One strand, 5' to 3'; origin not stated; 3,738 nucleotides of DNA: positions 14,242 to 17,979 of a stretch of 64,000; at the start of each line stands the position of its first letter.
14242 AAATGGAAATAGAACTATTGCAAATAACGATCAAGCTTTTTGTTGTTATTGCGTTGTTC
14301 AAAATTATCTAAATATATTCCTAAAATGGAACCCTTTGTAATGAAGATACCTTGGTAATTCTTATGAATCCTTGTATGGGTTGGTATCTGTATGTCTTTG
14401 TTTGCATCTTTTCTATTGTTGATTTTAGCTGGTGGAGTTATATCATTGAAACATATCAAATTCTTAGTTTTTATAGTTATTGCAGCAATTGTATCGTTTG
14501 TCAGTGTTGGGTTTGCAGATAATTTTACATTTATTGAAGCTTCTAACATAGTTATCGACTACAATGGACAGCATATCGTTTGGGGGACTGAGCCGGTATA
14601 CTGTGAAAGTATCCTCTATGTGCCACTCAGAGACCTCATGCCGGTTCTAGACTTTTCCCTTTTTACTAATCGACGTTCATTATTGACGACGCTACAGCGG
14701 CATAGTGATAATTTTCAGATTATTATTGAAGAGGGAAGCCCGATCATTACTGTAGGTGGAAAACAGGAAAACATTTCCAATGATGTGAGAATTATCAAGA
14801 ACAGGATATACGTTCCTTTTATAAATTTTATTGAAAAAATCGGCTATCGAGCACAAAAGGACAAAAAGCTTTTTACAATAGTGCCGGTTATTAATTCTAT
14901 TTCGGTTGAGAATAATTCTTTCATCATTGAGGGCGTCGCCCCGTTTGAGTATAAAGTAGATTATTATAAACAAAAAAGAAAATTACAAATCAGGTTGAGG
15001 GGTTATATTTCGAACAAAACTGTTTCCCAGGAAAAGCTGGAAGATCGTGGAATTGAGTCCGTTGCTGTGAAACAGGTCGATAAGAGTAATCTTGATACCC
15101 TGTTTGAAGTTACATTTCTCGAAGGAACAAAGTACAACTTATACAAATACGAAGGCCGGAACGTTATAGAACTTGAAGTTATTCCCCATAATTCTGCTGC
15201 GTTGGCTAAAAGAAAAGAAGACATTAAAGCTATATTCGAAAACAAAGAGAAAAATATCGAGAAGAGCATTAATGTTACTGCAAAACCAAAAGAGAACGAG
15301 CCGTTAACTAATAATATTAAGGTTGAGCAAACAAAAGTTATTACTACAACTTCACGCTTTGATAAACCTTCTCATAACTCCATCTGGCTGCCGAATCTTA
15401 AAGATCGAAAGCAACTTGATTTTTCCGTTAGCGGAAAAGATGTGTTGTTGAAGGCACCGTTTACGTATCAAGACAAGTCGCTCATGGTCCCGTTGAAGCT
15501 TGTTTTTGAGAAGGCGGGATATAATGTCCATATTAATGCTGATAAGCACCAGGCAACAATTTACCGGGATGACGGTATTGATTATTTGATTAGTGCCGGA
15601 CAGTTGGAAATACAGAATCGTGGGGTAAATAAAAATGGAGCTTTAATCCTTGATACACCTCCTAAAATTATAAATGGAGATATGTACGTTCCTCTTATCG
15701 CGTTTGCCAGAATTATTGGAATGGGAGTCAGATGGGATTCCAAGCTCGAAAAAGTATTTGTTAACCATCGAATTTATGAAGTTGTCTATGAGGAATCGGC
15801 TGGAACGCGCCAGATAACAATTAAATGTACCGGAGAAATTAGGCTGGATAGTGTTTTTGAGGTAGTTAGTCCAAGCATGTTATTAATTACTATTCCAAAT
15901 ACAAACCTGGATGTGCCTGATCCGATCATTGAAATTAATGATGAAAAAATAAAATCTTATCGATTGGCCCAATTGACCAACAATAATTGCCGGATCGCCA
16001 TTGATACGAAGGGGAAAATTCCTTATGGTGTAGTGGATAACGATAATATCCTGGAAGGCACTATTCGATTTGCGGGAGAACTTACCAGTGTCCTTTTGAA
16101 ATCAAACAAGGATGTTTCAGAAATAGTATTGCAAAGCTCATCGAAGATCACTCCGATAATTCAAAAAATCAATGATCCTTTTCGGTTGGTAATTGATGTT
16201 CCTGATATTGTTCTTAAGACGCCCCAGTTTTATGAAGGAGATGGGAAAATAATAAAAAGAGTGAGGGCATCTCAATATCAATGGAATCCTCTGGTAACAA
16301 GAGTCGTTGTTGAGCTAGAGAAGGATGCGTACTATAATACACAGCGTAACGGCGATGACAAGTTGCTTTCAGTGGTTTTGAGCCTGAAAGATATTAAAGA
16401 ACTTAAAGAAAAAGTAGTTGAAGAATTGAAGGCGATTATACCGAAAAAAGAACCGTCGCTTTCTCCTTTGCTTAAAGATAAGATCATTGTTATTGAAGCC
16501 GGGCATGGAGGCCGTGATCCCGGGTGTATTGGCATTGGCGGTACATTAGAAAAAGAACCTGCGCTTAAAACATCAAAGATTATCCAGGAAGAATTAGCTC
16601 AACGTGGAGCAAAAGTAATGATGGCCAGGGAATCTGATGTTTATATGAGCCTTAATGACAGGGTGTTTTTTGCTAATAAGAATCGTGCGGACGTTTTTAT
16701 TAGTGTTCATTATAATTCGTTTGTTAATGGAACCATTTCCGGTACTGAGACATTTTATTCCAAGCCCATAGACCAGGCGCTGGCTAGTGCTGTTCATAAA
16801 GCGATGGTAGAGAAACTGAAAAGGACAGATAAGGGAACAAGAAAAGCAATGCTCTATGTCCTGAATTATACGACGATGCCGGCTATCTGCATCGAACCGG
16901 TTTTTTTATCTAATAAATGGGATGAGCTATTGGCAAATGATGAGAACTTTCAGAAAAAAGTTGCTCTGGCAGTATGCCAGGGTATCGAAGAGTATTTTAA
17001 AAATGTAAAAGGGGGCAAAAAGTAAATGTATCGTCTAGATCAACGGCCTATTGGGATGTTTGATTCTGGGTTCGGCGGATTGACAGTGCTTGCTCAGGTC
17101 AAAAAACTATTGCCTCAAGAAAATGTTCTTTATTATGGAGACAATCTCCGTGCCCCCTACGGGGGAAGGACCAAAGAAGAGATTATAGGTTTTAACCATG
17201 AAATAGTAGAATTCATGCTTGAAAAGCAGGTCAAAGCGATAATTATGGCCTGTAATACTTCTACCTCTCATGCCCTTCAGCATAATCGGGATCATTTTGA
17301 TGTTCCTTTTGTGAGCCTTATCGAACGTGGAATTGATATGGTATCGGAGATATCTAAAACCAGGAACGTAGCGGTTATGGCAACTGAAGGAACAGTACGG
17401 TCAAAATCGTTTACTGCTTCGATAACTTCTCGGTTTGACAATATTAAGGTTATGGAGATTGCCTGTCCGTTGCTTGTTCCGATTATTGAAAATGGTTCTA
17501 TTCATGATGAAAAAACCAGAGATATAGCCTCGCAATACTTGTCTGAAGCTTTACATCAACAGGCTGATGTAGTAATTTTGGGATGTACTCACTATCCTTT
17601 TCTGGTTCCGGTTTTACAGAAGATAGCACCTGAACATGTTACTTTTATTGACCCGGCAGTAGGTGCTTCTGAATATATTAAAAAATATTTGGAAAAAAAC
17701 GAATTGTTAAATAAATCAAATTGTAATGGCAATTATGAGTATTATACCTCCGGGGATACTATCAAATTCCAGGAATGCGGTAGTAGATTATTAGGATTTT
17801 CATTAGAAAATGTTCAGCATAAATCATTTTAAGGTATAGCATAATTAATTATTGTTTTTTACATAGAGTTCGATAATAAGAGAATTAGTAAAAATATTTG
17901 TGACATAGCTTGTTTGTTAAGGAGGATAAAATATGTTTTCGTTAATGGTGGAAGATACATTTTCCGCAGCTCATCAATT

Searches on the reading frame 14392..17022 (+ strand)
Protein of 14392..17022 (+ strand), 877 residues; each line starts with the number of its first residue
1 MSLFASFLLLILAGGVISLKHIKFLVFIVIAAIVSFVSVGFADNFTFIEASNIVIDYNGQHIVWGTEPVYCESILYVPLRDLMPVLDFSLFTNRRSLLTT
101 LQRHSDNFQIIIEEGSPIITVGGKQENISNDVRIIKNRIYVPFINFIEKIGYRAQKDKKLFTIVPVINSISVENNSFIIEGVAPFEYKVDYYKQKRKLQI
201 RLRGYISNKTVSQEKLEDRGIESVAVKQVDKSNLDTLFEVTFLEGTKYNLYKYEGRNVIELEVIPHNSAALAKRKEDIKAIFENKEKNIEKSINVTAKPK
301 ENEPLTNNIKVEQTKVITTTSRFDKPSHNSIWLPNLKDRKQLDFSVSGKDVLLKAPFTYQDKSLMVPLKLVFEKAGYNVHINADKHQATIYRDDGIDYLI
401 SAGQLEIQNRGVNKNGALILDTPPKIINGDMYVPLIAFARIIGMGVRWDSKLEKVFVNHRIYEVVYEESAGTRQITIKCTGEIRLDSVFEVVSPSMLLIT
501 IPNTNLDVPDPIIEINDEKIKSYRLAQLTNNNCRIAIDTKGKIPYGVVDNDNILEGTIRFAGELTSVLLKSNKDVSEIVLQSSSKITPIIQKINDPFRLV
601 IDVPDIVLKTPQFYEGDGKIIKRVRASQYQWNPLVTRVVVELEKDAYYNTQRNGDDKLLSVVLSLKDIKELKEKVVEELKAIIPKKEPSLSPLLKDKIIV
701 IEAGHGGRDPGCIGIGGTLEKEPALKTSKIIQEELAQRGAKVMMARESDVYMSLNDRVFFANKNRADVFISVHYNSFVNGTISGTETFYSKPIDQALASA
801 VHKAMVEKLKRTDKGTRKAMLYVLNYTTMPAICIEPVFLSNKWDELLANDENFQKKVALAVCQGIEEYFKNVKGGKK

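Call 41: search_protein_families(library=pfam, proteins=[window:14392-17022:+], max_evalue=0.001)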
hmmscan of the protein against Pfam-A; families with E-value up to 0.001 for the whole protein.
window:14392-17022:+ (877 aa): 3 families
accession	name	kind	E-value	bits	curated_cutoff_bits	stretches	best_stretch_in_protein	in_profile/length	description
PF01520.23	Amidase_3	-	5.6e-50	170.2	27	1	699-866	1-173/174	N-acetylmuramoyl-L-alanine amidase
PF07833.16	Cu_amine_oxidN1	-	8.1e-25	87.3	24.2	2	346-456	2-107/108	Copper amine oxidase N-terminal domain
PF11741.13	AMIN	-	8.2e-15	55.2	20.5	2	572-649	7-88/101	AMIN domain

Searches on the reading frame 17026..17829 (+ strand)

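Call 41: search_protein_families(library=pfam, proteins=[window:17026-17829:+], max_evalue=0.001)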
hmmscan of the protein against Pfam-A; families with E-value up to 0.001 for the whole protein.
window:17026-17829:+ (268 aa): 1 family
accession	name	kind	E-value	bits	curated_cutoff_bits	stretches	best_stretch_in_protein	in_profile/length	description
PF01177.27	Asp_Glu_race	-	9.3e-20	71.8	31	1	23-211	18-204/211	Asp/Glu/Hydantoin racemase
